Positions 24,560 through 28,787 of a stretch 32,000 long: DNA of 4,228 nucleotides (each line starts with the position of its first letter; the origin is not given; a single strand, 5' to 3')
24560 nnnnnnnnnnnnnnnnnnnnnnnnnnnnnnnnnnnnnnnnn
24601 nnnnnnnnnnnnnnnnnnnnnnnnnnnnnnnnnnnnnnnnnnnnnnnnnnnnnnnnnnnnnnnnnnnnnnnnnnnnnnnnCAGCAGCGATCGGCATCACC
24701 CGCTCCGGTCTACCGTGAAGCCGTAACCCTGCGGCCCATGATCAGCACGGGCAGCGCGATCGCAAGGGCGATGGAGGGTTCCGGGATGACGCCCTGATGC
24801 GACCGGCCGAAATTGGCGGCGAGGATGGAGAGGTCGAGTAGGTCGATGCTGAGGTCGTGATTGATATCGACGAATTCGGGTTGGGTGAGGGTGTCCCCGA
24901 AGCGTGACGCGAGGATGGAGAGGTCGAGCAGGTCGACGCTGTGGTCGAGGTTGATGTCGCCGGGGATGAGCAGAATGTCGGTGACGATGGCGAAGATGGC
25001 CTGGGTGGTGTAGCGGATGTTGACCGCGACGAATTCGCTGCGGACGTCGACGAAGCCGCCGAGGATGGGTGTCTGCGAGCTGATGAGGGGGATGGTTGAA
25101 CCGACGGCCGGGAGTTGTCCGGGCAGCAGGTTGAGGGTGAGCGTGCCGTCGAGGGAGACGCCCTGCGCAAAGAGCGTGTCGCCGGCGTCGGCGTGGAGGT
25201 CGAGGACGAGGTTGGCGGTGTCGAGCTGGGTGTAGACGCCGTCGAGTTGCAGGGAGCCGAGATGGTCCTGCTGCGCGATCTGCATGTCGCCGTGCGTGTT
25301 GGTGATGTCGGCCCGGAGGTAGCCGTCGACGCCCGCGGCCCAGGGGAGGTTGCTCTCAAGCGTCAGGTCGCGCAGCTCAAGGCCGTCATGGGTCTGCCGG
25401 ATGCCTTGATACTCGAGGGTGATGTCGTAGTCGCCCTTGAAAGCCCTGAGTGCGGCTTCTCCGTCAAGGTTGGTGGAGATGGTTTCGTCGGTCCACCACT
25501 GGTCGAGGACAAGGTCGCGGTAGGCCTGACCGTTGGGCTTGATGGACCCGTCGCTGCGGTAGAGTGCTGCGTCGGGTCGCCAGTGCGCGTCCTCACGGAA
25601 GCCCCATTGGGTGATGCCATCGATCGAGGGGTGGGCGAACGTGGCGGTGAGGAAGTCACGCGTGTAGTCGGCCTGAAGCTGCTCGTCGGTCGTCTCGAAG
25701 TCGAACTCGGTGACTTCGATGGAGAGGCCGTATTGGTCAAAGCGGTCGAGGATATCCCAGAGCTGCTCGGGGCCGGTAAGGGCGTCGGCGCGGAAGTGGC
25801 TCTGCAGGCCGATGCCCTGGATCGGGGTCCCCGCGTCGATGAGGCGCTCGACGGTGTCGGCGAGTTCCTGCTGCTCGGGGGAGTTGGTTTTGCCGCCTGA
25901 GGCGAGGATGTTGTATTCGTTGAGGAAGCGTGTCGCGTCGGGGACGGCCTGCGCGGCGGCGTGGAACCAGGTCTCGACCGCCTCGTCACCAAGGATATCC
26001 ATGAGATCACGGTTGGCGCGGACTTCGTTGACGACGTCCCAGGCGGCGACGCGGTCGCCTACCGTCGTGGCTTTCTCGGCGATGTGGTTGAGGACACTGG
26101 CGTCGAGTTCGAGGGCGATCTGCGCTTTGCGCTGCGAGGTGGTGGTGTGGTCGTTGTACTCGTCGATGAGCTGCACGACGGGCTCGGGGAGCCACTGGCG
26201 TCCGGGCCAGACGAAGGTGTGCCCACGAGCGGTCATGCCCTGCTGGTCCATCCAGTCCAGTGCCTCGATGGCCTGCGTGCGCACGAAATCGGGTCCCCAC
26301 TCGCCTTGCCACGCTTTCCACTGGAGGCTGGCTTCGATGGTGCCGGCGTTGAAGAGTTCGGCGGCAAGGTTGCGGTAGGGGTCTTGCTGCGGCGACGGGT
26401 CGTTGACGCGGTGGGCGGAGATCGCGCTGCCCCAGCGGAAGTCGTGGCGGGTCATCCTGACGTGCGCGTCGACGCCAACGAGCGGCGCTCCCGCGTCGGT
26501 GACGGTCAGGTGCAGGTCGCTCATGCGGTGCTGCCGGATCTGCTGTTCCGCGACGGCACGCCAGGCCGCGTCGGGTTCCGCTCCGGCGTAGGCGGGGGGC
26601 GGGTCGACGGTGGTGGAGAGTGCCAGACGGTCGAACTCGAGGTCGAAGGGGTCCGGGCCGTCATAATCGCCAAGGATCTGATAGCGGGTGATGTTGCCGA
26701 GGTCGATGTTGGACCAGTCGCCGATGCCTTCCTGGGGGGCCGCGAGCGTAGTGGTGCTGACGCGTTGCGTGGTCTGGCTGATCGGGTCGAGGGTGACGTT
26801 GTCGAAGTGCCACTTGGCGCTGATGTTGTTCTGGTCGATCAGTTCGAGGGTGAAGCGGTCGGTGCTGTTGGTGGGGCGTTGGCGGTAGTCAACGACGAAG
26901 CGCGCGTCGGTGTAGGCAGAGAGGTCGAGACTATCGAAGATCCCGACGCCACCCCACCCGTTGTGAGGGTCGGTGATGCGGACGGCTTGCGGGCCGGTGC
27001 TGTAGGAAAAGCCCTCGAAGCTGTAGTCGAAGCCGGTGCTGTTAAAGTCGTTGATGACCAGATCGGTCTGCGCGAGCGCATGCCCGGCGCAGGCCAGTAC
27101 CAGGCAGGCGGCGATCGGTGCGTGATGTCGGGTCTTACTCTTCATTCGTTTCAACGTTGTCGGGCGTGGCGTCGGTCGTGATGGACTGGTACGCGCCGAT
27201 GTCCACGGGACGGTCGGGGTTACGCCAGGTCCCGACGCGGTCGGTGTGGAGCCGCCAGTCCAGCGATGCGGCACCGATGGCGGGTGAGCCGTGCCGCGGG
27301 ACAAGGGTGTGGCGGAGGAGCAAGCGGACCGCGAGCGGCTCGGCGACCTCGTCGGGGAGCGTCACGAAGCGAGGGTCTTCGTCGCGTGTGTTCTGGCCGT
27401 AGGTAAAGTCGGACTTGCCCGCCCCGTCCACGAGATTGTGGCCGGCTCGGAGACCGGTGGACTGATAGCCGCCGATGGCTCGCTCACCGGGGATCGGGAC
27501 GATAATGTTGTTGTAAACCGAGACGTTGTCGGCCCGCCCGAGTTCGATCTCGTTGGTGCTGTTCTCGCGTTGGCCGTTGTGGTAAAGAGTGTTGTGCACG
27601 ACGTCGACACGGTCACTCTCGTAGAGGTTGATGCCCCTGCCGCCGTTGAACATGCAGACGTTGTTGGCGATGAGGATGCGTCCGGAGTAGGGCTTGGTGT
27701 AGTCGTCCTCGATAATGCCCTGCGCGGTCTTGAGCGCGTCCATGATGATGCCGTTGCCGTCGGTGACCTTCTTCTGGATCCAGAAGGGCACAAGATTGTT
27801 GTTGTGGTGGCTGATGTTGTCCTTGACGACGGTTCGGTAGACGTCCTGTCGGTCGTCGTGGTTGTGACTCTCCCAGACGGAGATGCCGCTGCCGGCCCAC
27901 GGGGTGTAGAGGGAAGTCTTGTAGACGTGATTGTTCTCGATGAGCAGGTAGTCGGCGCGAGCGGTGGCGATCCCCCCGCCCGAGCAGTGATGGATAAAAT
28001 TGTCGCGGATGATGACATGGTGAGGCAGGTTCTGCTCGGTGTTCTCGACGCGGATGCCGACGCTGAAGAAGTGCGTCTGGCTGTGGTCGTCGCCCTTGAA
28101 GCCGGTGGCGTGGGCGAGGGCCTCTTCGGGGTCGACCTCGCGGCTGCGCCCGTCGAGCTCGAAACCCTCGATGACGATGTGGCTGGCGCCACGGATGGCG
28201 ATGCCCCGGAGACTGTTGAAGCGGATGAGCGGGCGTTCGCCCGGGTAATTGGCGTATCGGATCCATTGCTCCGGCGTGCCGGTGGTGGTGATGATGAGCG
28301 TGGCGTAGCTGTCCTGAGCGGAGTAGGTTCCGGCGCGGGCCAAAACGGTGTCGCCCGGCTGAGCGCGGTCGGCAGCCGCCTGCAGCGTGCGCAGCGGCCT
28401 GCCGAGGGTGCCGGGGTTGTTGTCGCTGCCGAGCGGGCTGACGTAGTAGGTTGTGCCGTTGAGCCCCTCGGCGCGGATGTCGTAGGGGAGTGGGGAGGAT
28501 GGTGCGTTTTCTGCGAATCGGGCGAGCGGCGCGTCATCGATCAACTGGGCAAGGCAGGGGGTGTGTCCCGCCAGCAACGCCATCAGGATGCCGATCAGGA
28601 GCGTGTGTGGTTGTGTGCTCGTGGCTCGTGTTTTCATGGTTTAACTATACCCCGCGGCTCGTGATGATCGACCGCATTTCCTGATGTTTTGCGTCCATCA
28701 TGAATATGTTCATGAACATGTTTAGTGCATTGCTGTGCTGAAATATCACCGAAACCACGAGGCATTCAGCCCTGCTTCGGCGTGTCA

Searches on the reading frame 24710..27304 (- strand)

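Call 37: search_protein_families(library=pfam, proteins=[window:24710-27304:-], max_evalue=0.00001)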
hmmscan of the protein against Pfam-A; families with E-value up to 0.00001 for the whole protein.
window:24710-27304:- (864 aa): 2 families
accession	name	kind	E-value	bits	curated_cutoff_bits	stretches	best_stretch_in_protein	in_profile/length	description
PF00331.26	Glyco_hydro_10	-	1.7e-42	146.2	22.1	1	286-590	7-303/311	Glycosyl hydrolase family 10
PF00404.24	Dockerin_1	-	4.3e-06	27.3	22.9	0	781-829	1-53/57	Dockerin type I domain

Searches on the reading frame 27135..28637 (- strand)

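Call 37: search_protein_families(library=pfam, proteins=[window:27135-28637:-], max_evalue=0.00001)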
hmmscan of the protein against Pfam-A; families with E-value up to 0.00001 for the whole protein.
window:27135-28637:- (500 aa): 1 family
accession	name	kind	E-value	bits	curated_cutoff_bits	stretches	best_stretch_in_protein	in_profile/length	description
PF13229.12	Beta_helix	-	8.7e-11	42.1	25.9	1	191-299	45-120/158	Right handed beta helix region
